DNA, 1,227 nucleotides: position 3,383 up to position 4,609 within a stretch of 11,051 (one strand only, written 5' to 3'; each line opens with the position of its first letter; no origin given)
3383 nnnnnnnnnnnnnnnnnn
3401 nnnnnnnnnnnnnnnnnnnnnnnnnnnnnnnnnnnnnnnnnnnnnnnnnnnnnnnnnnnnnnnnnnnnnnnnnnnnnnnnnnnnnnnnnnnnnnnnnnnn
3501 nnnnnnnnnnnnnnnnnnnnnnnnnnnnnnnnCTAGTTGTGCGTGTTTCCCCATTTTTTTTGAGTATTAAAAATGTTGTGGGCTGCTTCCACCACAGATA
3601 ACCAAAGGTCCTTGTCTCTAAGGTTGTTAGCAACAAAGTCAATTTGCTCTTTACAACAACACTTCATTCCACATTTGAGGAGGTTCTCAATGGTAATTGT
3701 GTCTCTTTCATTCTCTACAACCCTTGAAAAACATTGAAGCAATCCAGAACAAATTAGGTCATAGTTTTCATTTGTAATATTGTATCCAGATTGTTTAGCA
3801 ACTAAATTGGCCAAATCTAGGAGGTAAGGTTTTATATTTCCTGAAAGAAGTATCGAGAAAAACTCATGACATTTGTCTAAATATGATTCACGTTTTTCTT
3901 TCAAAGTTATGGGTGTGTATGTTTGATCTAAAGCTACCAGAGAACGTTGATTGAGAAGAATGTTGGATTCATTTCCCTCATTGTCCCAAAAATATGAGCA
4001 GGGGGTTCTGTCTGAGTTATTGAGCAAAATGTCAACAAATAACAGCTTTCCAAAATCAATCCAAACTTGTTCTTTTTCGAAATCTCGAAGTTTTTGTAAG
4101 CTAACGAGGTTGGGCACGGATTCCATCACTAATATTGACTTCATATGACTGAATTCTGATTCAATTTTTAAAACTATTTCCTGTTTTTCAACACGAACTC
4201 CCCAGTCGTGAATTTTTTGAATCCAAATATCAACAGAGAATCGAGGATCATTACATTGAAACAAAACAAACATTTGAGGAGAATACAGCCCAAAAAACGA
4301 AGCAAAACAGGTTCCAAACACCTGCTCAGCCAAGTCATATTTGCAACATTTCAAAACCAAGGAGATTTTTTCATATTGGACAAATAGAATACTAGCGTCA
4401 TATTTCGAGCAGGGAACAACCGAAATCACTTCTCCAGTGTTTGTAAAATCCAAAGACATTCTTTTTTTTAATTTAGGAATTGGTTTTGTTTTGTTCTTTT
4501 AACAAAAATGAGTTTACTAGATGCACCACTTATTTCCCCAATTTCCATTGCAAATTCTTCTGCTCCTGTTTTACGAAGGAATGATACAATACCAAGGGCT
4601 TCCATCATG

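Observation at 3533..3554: Same-strand CDS overlap: the last 7 codons of the 308-aa ORF contain the GPN3 start codon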

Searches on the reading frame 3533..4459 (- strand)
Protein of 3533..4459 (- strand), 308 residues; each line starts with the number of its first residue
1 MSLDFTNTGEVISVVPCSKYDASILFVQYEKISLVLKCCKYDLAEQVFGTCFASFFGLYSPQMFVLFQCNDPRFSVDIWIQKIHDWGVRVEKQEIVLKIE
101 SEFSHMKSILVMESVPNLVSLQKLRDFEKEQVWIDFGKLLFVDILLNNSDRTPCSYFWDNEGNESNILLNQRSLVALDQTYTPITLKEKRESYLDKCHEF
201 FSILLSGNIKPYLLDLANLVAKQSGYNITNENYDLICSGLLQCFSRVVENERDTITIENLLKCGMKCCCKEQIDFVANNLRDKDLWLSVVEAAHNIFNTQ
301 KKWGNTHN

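Call 3: search_protein_families(library=pfam, proteins=[window:3533-4459:-], max_evalue=0.01)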
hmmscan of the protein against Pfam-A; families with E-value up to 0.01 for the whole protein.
window:3533-4459:- (308 aa): 1 family
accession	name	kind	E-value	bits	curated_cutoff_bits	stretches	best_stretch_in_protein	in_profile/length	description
PF09192.16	Act-Frag_cataly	-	3.6e-12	46.8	24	1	18-172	34-188/282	Actin-fragmin kinase, catalytic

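Call 5: find_homologous_proteins(query=window:3536-4459:-, max_evalue=0.001)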
Query window:3536-4459:-: 561 candidates shared short words with the query, none scored E <= 0.001.

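Call 13: find_encoding_contigs(protein=window:3536-4459:-, flank=6000, max_places=4)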
Protein window:3536-4459:- (308 aa): no gene with exactly this product is on record in the collection.

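Call 18: list_cluster_members(proteins=[window:3536-4459:-, window:2721-3554:-, window:893-1405:-, window:4508-4993:+, P0001])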
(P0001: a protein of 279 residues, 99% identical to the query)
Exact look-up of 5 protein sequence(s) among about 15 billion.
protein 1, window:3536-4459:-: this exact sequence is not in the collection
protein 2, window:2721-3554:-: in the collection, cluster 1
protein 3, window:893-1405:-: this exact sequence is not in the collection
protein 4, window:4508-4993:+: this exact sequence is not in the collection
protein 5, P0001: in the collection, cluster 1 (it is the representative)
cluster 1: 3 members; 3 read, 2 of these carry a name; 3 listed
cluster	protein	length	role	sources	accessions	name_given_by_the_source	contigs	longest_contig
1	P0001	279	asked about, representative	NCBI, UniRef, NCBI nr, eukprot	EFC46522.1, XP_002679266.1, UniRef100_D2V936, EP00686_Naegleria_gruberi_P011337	ATP binding domain family protein [Naegleria gruberi] | GPN-loop GTPase 3 n=1 Tax=Naegleria gruberi TaxID=5762 RepID=D2V936_NAEGR | XP_002679266.1 ATP binding domain family protein [Naegleria gruberi strain NEG-M]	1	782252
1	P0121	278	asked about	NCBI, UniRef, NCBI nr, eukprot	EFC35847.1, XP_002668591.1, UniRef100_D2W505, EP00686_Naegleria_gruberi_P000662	predicted protein [Naegleria gruberi] | GPN-loop GTPase 3 n=1 Tax=Naegleria gruberi TaxID=5762 RepID=D2W505_NAEGR | uncharacterized protein NAEGRDRAFT_44893 [Naegleria gruberi]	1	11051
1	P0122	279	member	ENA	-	-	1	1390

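Call 22: search_protein_representatives(protein=window:3536-4459:-)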
Query: 308 residues. Proteins with E-value up to 0.001 (for the whole library): 151; up to 1e-10: 10; up to 1e-30: 0. The best 150 are listed.
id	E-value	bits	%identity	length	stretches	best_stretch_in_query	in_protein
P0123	5.4e-25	104.6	37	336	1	21-201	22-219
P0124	1.0e-24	103.7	37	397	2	80-248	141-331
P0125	1.7e-18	83.3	30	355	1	17-253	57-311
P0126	2.6e-18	82.7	30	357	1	23-245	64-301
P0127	3.1e-17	79.2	30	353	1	25-255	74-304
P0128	3.9e-15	72.2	31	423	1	36-261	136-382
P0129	1.1e-13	67.5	25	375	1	23-259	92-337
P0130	7.9e-13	64.7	31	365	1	21-251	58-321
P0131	9.9e-13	64.4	28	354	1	31-259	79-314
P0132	1.5e-11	60.5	27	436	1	22-247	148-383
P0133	1.2e-10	57.6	36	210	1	130-223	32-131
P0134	1.2e-10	57.5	26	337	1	19-256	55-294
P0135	1.2e-09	54.3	30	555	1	131-270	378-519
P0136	3.4e-09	52.8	32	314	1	23-174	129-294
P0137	3.6e-09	52.7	30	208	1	134-272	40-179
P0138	6.0e-09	51.9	34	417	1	81-204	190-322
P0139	1.1e-08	51.1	34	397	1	112-206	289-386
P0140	1.4e-08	50.8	31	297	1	44-255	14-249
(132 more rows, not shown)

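Call 24: find_encoding_contigs(protein=P0122, flank=3000, max_places=5)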
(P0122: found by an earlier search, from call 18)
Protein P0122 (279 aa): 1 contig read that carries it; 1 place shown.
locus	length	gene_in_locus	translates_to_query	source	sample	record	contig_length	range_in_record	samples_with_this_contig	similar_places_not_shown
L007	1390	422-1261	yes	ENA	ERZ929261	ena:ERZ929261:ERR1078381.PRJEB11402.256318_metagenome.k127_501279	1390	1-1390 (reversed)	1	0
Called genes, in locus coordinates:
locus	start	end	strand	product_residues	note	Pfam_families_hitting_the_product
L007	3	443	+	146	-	?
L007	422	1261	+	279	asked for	PF03029:ATP_bind_1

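Call 25: list_cluster_members(proteins=[P0123, P0124, P0125, P0126, P0127, P0128, P0130, P0134])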
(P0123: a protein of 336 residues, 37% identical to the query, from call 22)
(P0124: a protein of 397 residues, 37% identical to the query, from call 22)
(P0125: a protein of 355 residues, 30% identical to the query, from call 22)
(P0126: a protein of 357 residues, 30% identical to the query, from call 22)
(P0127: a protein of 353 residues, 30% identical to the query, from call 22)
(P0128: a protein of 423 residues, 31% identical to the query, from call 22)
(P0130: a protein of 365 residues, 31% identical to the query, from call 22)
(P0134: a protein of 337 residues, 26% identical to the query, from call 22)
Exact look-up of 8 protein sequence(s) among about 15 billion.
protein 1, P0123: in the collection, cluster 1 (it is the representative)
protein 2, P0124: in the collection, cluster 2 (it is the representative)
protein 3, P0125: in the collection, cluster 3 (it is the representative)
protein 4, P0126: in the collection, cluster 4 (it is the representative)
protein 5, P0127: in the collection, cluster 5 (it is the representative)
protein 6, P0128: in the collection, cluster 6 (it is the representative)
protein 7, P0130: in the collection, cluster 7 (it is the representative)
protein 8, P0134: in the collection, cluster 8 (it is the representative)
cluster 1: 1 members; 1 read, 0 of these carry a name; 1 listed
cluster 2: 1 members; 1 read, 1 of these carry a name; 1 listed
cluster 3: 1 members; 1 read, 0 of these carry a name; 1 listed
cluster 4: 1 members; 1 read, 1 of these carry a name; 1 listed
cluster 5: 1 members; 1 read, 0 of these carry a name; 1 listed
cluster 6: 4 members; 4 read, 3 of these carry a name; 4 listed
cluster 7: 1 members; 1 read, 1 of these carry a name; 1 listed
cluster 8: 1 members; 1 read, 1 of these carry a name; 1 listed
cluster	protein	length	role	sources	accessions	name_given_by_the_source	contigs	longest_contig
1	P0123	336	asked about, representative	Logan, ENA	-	-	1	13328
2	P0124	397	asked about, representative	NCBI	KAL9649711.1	hypothetical protein ABK040_009527 [Willaertia magna]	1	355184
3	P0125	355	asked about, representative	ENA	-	-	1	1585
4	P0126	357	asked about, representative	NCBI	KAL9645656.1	hypothetical protein ABK040_003389 [Willaertia magna]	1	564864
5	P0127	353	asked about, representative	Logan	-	-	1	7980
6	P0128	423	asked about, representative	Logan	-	-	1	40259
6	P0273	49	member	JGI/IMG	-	hypothetical protein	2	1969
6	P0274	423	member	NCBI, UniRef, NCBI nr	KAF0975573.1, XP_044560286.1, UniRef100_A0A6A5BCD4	hypothetical protein FDP41_005567 [Naegleria fowleri] | Actin-fragmin kinase catalytic domain-containing protein n=1 Tax=Naegleria fowleri ... | uncharacterized protein FDP41_005567 [Naegleria fowleri]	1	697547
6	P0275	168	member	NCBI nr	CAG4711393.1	unnamed protein product [Naegleria fowleri]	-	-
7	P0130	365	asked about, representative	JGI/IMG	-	hypothetical protein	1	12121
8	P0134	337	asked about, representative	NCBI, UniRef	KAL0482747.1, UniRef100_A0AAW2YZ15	hypothetical protein AKO1_014253 [Acrasis kona] | Actin-fragmin kinase catalytic domain-containing protein n=1 Tax=Acrasis kona ...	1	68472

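Call 28: find_encoding_contigs(protein=P0123, flank=5000, max_places=3)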
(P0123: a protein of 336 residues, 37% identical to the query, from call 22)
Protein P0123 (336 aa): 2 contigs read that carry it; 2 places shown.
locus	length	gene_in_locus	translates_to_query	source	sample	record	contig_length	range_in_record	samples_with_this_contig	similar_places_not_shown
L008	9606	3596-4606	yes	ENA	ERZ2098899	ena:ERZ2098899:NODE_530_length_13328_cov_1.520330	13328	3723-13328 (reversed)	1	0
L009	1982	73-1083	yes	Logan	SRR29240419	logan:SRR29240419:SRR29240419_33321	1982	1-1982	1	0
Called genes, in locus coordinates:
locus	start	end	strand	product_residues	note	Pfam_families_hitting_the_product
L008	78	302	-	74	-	-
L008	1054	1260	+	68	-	-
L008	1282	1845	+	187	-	-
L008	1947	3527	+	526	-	PF23389:Beta-prop_WDR19_1st, PF24807:WD40_CDC20-Fz, PF24817:WD40_WDHD1_1st, PF23381:Beta-prop_IFT122_1st, PF24782:WD40_MABP1-WDR62_2nd, PF24796:WDR55, PF24814:WD40_Prp19, PF25171:Beta-prop_WDR36-Utp21_1st, +30 more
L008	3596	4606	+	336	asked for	PF09192:Act-Frag_cataly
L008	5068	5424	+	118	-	PF00071:Ras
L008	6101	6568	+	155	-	-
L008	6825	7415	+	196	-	PF04981:NMD3 (faint)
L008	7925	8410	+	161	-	PF21192:OB_NMD3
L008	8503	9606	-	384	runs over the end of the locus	PF00438:S-AdoMet_synt_N, PF02772:S-AdoMet_synt_M, PF02773:S-AdoMet_synt_C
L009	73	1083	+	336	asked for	PF09192:Act-Frag_cataly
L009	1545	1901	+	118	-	PF00071:Ras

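Call 44: predict_structure(alignment_id=A1)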
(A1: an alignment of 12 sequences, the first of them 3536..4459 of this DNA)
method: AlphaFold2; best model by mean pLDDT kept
length: 308 residues; sequences in the alignment: 12
mean_pLDDT: 87.9   pTM: 0.87
mean pLDDT of the five models: 87.9, 85.9, 84.9, 81.5, 77.1
residues with pLDDT >= 90: 171; 70-90: 122; 50-70: 13; < 50: 2
segments of 3 or more residues with pLDDT < 50: none
pLDDT, mean of each block of 10 residues (from residue 1): 71 91 92 91 90 91 88 89 96 95 90 90 83 96 92 92 89 85 89 93 93 95 93 97 88 76 76 85 80 81 60
secondary structure, 60 per line:
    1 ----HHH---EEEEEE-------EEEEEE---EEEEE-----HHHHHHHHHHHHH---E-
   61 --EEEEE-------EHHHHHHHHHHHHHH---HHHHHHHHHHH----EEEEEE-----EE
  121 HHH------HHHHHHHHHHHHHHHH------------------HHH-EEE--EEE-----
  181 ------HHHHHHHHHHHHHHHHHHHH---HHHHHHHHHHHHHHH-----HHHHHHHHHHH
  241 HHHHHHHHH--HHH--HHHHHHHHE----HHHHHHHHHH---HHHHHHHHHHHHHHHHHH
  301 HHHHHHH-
elements in order: E11-16 E24-29 E33-37 H43-55 E63-67 H76-89 H93-103 E108-113 H130-145 E168-170 E173-175 H187-206 H210-224 H230-249 H257-264 H270-279 H283-307

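Call 48: find_related_loci(query=window:3536-4459:-, collection=metagenome_contigs, flank=4000)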
Query window:3536-4459:- (308 aa) in metagenome_contigs; peptide patterns used: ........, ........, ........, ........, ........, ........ (x = any residue, [..] = any of these).
40 stretches matched a pattern, but none encodes a relative of the query by tblastn (E <= 1e-3).

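Call 49: fold_search(model_id=the predicted structure, library=pdb)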
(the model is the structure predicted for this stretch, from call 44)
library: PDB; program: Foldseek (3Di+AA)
matches with E <= 10: 940; with E <= 0.001: 1
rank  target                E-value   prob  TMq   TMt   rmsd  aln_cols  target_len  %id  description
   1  1cja_A                9.8e-13  1.00  0.65  0.62   6.0       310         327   18  ACTIN-FRAGMIN KINASE, CATALYTIC DOMAIN FROM PHYSARUM POLYCEPHALUM (released 1999-06-18)
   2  3dxq_A                1.4e-03  0.97  0.30  0.31  16.3       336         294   10  Crystal structure of choline/ethanolamine kinase family protein (NP_106042.1) from MESORHIZOBIUM LOTI at 2.55 A resolu (released 2008-08-05)
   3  3akk_B                6.6e-03  0.98  0.41  0.43  10.6       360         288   11  Crystal structure of A Helicobacter pylori proinflammatory kinase CtkA (released 2010-12-01)
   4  3pg1                  7.0e-03  0.69  0.27  0.25  16.8       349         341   11  MAP kinase LmaMPK10 from Leishmania major (1.95 angs resolution) (released 2011-11-16)
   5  5ar5_A                7.3e-03  0.60  0.25  0.26  16.0       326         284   15  RIP2 Kinase Catalytic Domain (1 - 310) complex with Benzimidazole (released 2015-10-21)
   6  3akk_C                8.6e-03  0.99  0.42  0.45  11.1       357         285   11  Crystal structure of A Helicobacter pylori proinflammatory kinase CtkA (released 2010-12-01)
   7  5dxh_D                8.6e-03  0.72  0.24  0.09  21.6       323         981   10  p110alpha/p85alpha with compound 5 (released 2016-01-27)
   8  4wh1                  8.6e-03  0.69  0.28  0.25  18.6       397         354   11  N-Acetylhexosamine 1-kinase (ligand free) (released 2015-02-11)
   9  4bwx_A                9.1e-03  0.63  0.27  0.23  23.9       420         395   10  Structure of Neurospora crassa PAN3 pseudokinase mutant (released 2013-08-21)
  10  4xr7_L                9.6e-03  0.85  0.31  0.24  16.8       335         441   10  Structure of the Saccharomyces cerevisiae PAN2-PAN3 core complex (released 2015-01-28)
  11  3akl_C                1.0e-02  0.97  0.40  0.43  11.2       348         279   12  Crystal structure of A Helicobacter pylori proinflammatory kinase CtkA (released 2010-12-01)
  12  5xgj_A                1.0e-02  0.57  0.24  0.09  21.8       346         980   10  Crystal structure of PI3K complex with an inhibitor (released 2018-04-25)
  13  3akj_A                1.2e-02  0.97  0.38  0.42  11.5       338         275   12  Crystal structure of A Helicobacter pylori proinflammatory kinase CtkA (released 2010-12-01)
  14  6so4                  1.2e-02  0.84  0.31  0.29  16.3       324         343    9  Fragment RZ132 in complex with MAP kinase p38-alpha (released 2019-09-11)
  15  6g6w_A                1.2e-02  0.84  0.31  0.12  13.6       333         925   10  HUMAN PI3KDELTA IN COMPLEX WITH LIGAND LASW1976 (released 2018-11-07)
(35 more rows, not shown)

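Call 59: list_cluster_members(proteins=[P0129, P0131, P0132, P0133, P0135, P0136, P0137, P0138, P0139, P0140])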
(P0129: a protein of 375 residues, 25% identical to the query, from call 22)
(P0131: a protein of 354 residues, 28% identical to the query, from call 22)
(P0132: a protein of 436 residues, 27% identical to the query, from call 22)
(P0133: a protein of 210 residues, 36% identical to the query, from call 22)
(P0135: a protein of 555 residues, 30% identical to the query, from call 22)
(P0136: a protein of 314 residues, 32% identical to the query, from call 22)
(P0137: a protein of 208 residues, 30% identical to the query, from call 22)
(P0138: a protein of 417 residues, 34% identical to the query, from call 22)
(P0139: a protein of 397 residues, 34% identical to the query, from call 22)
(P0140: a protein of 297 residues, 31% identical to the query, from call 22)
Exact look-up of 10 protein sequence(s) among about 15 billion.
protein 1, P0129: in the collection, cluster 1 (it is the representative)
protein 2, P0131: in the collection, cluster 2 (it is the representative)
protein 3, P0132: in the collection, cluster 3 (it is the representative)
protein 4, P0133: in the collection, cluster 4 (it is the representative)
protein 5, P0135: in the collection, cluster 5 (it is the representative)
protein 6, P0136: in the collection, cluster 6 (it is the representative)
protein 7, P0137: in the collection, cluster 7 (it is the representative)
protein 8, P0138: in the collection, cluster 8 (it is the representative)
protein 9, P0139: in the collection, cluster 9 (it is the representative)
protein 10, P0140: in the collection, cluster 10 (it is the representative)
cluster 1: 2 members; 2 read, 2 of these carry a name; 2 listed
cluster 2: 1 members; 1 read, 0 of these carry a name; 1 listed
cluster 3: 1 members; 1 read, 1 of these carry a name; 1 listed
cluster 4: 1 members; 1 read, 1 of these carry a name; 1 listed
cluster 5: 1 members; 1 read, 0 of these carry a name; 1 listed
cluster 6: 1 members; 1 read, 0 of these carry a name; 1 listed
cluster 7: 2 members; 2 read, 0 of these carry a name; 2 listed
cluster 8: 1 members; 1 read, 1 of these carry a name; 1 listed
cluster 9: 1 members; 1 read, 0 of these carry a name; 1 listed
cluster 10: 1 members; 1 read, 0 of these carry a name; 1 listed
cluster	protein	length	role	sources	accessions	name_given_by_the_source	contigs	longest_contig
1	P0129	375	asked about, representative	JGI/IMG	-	hypothetical protein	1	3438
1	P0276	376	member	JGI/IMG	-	hypothetical protein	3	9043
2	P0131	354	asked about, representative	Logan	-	-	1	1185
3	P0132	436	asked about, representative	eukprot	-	gene12866-7289_t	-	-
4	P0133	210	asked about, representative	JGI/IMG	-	hypothetical protein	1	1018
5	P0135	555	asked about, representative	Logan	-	-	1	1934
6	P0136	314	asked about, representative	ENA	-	-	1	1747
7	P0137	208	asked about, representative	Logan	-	-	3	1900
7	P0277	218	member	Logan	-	-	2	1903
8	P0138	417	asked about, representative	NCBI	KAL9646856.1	hypothetical protein ABK040_013716 [Willaertia magna]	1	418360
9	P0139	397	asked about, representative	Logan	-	-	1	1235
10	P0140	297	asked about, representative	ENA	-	-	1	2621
